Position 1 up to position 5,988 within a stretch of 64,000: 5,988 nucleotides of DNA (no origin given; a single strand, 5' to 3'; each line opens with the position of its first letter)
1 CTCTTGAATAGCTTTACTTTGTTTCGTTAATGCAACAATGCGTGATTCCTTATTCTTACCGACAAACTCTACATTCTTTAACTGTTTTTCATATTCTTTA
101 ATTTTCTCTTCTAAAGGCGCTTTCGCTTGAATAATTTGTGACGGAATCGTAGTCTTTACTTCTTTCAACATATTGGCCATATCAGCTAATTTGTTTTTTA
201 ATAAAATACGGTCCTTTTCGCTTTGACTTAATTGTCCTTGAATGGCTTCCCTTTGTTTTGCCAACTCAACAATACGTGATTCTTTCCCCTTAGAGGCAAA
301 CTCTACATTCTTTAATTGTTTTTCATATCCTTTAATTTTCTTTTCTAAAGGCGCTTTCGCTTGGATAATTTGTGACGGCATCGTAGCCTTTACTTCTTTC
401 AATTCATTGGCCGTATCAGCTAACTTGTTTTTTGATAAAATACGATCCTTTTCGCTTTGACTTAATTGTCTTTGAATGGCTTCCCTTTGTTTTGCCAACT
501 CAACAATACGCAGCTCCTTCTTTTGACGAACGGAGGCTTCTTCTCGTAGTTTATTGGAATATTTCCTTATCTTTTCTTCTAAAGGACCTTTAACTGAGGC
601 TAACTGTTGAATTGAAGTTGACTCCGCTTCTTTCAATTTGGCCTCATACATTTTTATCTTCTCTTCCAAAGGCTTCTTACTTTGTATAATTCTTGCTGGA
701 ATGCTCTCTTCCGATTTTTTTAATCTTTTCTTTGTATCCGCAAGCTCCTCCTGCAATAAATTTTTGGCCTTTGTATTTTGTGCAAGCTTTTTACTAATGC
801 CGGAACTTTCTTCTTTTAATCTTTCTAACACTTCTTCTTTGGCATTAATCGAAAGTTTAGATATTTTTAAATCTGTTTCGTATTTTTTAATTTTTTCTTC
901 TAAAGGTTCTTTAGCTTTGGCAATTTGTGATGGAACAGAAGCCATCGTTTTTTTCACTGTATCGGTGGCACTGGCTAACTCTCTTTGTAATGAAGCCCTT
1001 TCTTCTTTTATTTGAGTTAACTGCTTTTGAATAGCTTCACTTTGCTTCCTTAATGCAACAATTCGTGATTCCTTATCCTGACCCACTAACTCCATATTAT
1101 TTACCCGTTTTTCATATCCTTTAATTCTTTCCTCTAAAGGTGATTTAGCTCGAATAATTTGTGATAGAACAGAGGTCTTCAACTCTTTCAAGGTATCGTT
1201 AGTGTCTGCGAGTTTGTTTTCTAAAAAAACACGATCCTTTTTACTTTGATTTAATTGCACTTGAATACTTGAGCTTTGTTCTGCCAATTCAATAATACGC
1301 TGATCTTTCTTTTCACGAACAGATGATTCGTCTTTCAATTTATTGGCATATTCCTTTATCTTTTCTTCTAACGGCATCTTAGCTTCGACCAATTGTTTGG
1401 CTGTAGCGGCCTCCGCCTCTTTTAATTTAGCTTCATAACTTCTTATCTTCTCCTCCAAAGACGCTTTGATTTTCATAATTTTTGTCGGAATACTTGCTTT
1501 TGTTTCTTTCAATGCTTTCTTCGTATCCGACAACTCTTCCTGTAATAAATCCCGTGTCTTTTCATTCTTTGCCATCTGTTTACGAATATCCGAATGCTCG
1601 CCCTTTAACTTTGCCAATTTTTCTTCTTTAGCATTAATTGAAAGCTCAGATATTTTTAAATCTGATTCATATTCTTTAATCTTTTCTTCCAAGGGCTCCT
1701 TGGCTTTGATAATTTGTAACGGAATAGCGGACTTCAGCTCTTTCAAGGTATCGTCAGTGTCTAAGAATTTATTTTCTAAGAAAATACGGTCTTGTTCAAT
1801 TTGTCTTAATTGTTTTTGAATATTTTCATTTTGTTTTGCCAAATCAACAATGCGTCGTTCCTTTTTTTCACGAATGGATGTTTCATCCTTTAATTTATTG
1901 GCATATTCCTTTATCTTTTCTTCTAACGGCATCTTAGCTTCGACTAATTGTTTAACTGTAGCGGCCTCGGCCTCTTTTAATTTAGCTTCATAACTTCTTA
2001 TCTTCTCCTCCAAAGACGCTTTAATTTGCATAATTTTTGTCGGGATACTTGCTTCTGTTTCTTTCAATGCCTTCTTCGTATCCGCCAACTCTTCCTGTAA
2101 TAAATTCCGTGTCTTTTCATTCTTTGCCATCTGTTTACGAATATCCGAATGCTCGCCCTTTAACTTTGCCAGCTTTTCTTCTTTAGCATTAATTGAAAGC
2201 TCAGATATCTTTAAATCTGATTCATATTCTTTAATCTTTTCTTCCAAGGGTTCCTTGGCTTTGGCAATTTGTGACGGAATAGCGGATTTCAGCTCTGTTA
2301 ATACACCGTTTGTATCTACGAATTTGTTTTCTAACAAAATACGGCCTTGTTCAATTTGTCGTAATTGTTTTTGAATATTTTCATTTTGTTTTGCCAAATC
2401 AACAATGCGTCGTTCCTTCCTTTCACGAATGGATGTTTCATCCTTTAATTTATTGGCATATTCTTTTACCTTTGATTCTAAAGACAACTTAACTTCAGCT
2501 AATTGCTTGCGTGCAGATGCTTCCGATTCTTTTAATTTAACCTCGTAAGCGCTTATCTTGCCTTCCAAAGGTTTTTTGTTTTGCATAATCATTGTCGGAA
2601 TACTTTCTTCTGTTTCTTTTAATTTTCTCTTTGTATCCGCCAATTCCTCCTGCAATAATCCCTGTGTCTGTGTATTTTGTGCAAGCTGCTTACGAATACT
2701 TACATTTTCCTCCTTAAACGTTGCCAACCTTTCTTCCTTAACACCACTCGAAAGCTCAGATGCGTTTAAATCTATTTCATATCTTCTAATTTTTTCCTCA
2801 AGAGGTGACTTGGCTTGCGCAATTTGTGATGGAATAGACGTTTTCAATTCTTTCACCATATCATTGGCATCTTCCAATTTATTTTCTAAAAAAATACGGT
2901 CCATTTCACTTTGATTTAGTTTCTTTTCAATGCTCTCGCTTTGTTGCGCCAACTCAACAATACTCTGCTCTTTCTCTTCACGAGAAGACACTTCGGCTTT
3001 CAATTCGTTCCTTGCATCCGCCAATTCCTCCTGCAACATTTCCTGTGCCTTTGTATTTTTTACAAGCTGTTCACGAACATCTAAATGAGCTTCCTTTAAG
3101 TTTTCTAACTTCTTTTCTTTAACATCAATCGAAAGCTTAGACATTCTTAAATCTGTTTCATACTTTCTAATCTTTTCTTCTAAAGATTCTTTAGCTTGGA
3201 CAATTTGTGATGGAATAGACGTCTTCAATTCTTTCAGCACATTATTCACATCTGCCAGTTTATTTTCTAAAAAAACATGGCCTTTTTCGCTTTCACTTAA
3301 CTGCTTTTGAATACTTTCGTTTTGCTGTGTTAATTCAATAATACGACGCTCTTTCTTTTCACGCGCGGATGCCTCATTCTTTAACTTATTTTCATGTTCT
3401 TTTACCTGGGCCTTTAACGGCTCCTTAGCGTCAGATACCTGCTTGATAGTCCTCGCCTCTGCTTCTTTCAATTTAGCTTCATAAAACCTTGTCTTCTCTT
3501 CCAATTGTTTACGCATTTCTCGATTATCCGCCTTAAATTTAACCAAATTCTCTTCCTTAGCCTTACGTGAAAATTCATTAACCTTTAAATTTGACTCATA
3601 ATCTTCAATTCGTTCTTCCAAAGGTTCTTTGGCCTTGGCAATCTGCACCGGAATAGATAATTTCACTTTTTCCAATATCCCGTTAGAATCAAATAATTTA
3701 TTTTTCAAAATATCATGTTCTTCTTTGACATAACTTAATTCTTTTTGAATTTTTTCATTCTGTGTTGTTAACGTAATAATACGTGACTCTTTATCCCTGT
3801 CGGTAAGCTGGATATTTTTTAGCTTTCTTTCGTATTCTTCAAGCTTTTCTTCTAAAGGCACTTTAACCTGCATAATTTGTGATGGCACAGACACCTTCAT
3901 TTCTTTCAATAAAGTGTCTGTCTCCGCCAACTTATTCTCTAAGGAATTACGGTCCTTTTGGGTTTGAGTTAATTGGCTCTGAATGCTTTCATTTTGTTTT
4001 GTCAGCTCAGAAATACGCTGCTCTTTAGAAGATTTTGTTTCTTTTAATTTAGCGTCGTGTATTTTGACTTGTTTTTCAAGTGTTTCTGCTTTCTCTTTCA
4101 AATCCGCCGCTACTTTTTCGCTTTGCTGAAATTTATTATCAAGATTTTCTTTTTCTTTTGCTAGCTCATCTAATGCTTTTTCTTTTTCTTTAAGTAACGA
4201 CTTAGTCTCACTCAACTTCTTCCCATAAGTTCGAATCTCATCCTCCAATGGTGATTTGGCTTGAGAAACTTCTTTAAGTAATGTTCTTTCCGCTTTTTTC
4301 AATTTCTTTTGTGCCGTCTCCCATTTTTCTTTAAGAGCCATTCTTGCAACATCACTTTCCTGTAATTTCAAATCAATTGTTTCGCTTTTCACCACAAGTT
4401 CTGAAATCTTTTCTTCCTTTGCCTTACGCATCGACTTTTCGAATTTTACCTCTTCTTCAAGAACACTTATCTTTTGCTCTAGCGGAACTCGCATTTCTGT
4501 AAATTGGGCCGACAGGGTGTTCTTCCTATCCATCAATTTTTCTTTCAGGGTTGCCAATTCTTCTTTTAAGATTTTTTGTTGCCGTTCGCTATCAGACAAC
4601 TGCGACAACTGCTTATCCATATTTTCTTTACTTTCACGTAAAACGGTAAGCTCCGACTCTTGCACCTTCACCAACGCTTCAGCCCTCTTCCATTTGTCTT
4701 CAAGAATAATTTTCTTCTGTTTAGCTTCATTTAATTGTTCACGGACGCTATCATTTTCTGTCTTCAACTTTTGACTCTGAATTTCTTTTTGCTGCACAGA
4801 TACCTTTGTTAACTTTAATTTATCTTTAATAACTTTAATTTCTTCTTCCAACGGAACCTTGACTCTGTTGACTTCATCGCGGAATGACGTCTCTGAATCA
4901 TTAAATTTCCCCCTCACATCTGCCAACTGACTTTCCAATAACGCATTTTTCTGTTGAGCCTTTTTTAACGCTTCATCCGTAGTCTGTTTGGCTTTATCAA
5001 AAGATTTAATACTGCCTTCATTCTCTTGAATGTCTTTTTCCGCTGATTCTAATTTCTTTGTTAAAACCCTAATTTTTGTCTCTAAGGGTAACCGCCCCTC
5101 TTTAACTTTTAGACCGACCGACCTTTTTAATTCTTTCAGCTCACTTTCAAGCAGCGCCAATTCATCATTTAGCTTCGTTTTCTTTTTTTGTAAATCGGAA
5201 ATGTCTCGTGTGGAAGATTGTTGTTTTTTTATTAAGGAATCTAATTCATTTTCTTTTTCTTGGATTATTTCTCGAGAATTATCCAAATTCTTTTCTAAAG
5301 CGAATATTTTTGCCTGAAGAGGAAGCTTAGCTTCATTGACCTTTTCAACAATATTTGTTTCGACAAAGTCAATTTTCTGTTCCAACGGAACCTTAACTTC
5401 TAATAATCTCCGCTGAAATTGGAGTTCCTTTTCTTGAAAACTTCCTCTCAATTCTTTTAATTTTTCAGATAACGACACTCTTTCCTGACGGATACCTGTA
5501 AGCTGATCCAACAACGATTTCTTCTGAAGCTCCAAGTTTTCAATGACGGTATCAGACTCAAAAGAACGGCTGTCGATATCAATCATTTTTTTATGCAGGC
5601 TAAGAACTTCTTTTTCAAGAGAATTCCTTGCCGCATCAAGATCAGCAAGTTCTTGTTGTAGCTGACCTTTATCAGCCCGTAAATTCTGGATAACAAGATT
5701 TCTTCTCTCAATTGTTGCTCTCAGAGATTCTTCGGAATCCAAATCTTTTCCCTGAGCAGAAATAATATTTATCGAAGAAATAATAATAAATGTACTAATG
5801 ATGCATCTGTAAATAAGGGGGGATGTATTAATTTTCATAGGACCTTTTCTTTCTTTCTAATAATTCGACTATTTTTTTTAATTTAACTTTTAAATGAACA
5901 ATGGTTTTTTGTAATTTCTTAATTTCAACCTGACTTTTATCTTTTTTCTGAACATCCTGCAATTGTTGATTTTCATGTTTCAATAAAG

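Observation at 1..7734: A giant secreted coiled-coil protein with near-identical 555-bp tandem repeats, co-operonic with an HD-GYP response regulator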

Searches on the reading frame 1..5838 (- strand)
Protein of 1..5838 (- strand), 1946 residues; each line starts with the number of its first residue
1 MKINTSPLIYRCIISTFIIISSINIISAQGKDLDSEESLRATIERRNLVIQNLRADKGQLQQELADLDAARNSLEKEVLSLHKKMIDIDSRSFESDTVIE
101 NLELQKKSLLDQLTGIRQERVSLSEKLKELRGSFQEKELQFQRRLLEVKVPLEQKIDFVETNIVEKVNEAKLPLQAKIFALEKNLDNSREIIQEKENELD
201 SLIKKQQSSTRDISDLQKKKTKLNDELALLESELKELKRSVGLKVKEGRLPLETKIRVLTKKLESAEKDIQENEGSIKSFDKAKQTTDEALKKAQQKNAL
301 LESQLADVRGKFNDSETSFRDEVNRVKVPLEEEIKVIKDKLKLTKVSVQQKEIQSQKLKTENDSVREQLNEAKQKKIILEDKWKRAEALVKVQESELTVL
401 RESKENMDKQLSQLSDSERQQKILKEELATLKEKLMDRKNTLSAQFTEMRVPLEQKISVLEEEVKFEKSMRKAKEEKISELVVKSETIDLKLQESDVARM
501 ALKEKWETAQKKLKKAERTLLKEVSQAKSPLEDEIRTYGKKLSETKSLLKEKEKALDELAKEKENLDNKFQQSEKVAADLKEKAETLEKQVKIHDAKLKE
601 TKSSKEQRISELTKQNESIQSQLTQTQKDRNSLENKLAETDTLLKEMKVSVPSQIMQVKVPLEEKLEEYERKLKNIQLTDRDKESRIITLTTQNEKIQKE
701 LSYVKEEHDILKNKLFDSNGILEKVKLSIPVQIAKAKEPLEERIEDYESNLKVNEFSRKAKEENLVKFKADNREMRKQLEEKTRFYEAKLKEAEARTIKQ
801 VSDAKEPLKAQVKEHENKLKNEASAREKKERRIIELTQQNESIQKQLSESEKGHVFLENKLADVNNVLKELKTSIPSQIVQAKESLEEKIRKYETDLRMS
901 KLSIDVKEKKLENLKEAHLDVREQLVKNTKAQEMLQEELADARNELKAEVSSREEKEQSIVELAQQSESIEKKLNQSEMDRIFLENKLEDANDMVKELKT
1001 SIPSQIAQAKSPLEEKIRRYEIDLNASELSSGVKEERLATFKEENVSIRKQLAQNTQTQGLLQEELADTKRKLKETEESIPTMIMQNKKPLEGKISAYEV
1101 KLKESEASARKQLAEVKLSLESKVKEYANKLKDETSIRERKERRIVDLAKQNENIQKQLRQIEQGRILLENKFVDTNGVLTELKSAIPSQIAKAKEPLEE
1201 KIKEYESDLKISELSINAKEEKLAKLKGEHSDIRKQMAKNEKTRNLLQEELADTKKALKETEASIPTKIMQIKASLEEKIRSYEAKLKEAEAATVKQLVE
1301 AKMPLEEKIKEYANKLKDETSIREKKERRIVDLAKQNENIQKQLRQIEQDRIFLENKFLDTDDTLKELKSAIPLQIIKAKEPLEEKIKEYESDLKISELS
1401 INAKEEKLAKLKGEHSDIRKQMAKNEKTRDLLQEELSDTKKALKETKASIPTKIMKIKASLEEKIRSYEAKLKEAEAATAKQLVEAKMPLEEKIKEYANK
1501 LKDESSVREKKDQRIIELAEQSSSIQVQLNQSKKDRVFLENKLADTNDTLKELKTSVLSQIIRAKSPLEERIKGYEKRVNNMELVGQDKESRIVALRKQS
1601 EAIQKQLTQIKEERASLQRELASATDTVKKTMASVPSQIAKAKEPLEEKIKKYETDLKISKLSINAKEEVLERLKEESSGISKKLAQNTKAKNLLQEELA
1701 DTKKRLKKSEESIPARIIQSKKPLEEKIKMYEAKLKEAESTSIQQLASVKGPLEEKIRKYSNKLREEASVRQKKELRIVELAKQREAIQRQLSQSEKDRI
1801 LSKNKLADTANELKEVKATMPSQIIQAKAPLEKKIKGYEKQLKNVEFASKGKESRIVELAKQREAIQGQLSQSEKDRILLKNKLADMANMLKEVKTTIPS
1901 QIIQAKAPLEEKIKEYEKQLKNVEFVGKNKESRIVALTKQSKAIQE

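Call 8: search_protein_families(library=pfam, proteins=[window:1-5838:-], max_evalue=0.01)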
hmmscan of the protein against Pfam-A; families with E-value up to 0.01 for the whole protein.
window:1-5838:- (1946 aa): 2 families
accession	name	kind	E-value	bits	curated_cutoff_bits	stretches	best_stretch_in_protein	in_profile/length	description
PF00261.25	Tropomyosin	-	6.4e-05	22.9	38.6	1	502-717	18-234/242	Tropomyosin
PF19220.6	Rod_CreS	-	0.0019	17.7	100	1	491-635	193-340/359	Crescentin, rod domain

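Call 10: find_homologous_proteins(query=window:1-5838:-)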
Query window:1-5838:-: 8000 candidates shared short words with the query, none scored E <= 0.001.

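Call 24: search_solved_structures(query=window:1-5838:-, max_evalue=1)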
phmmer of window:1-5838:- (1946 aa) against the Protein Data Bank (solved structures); distinct sequences matched with E-value up to 1: 1.
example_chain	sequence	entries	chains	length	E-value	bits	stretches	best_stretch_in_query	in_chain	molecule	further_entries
4xa6_A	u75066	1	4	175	0.0089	17.2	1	742-846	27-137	Gp7-MYH7(1777-1855)-EB1 chimera protein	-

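Call 109: search_protein_families(library=phrogs, proteins=[window:1-5838:-], max_evalue=0.001)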
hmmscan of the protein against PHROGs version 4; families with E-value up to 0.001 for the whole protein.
window:1-5838:- (1946 aa): 0 families

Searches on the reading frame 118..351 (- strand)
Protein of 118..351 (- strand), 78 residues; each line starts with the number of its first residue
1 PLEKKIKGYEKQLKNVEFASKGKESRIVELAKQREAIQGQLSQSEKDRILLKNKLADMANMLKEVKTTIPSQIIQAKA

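Call 43: find_homologous_proteins(query=A2, max_evalue=0.001)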
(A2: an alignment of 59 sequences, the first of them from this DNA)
Query A2 (59 sequences): 1227 candidates shared short words with the query, none scored E <= 0.001.

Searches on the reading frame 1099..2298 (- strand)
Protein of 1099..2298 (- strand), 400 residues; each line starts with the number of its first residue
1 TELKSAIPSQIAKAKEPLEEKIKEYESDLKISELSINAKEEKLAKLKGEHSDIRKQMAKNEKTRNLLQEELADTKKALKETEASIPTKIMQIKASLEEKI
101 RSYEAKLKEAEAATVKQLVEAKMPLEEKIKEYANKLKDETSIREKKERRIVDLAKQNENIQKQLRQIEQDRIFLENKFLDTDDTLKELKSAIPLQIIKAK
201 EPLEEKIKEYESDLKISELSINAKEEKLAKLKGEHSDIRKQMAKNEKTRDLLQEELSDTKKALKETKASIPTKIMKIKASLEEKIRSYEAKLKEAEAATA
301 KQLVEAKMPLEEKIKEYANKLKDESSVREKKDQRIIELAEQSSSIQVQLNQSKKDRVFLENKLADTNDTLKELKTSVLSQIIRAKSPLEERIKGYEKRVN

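Call 52: predict_structure(protein=window:1099-2298:-)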
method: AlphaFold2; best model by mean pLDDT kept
length: 400 residues; sequences in the alignment: 1
mean_pLDDT: 83.7   pTM: 0.43
mean pLDDT of the five models: 83.7, 74.4, 72.3, 71.0, 70.3
residues with pLDDT >= 90: 69; 70-90: 305; 50-70: 25; < 50: 1
segments of 3 or more residues with pLDDT < 50: none
pLDDT, mean of each block of 10 residues (from residue 1): 71 84 92 91 92 89 90 88 82 86 86 79 83 86 86 83 76 65 64 73 85 87 87 86 85 88 83 83 90 86 84 92 90 91 83 82 84 81 77 76
secondary structure, 60 per line:
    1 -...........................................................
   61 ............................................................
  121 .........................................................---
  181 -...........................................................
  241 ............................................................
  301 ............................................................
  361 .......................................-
elements in order: H2-177 H182-399

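Call 107: fold_search(model_id=the predicted structure, library=pdb)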
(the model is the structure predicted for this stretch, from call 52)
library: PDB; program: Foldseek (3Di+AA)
matches with E <= 10: 502; with E <= 0.001: 3
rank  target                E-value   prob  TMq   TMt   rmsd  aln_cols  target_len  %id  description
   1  7zr1_C                2.7e-04  1.00  0.32  0.19  18.7       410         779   16  Chaetomium thermophilum Mre11-Rad50-Nbs1 complex bound to ATPyS (composite structure) (released 2023-01-11)
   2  7zr1_D                3.2e-04  1.00  0.23  0.14  31.6       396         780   16  Chaetomium thermophilum Mre11-Rad50-Nbs1 complex bound to ATPyS (composite structure) (released 2023-01-11)
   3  6h2x                  5.4e-04  1.00  0.31  0.34  15.8       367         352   15  MukB coiled-coil elbow from E. coli (released 2019-03-06)
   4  5nnv_D                5.2e-03  1.00  0.31  0.44   9.5       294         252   16  Structure of a Bacillus subtilis Smc coiled coil middle fragment (released 2017-06-21)
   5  9a65_B                5.4e-03  1.00  0.34  0.24  11.2       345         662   13  Integrative model of YVAQ-MCPB by crosslinking MS and deep learning (released 2024-09-18)
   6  5xg2                  6.9e-03  1.00  0.21  0.34  29.8       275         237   19  Crystal structure of a coiled-coil segment (residues 345-468 and 694-814) of Pyrococcus yayanosii Smc (released 2017-06-07)
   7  8wjo_B                1.3e-02  0.93  0.19  0.25  17.3       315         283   15  Cryo-EM structure of 8-subunit Smc5/6 arm region (released 2024-06-26)
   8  9e5c_5k               1.9e-02  0.89  0.20  0.04  29.1       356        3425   15  Cryo-EM structure of 96 nm repeat of microtubule doublet from T. brucei flagellum (released 2025-03-12)
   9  8glv_Co               2.1e-02  1.00  0.39  0.05  13.9       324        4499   15  96-nm repeat unit of doublet microtubules from Chlamydomonas reinhardtii flagella (released 2023-05-31)
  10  2ch7_B                2.1e-02  0.96  0.25  0.30  15.1       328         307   15  Crystal structure of the cytoplasmic domain of a bacterial chemoreceptor from Thermotoga maritima (released 2006-04-18)
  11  9y6s_6o               2.2e-02  0.89  0.22  0.03  39.1       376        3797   16  96-nm repeat of the Leishmania tarentolae doublet microtubule (released 2025-12-17)
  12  9qxx_B                2.4e-02  0.94  0.23  0.14  24.7       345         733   15  JetABC DNA loaded state dimer (released 2025-10-01)
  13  7nyw_B                2.5e-02  0.44  0.13  0.07  51.8       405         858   13  Cryo-EM structure of the MukBEF-MatP-DNA head module (released 2021-07-07)
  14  5nnv_B                2.9e-02  0.98  0.23  0.34  14.4       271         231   16  Structure of a Bacillus subtilis Smc coiled coil middle fragment (released 2017-06-21)
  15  7sqc_1K               3.0e-02  0.84  0.21  0.24  62.2       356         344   14  Ciliary C1 central pair apparatus isolated from Chlamydomonas reinhardtii (released 2022-04-13)
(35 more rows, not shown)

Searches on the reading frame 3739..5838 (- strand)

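Call 49: search_protein_families(library=ncbifam, proteins=[window:3739-5838:-], max_evalue=0.01)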
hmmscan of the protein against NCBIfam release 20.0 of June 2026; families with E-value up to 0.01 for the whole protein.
window:3739-5838:- (700 aa): 6 families
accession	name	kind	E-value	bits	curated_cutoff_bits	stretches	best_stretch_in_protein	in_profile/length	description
TIGR02168.1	SMC_prok_B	equivalog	1.2e-14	53.1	567.35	3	35-239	722-917/1181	chromosome segregation protein SMC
NF045487.1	ASRP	equivalog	1.7e-12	46.7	300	2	522-685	323-474/593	archaea-specific SMC-related protein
TIGR02169.1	SMC_prok_A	equivalog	4.6e-08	31.2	729.4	2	37-241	305-500/1165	chromosome segregation protein SMC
NF002572.0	PRK02224.1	equivalog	5e-08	31.7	1087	1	261-696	251-657/888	DNA double-strand break repair ATPase Rad50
NF041035.1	Rad50_Halo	equivalog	9e-07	27.6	1000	1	453-696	256-500/883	DNA double-strand break repair ATPase Rad50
TIGR04523.1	Mplasa_alph_rch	subfamily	1.2e-06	26.7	270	1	22-345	343-658/745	helix-rich protein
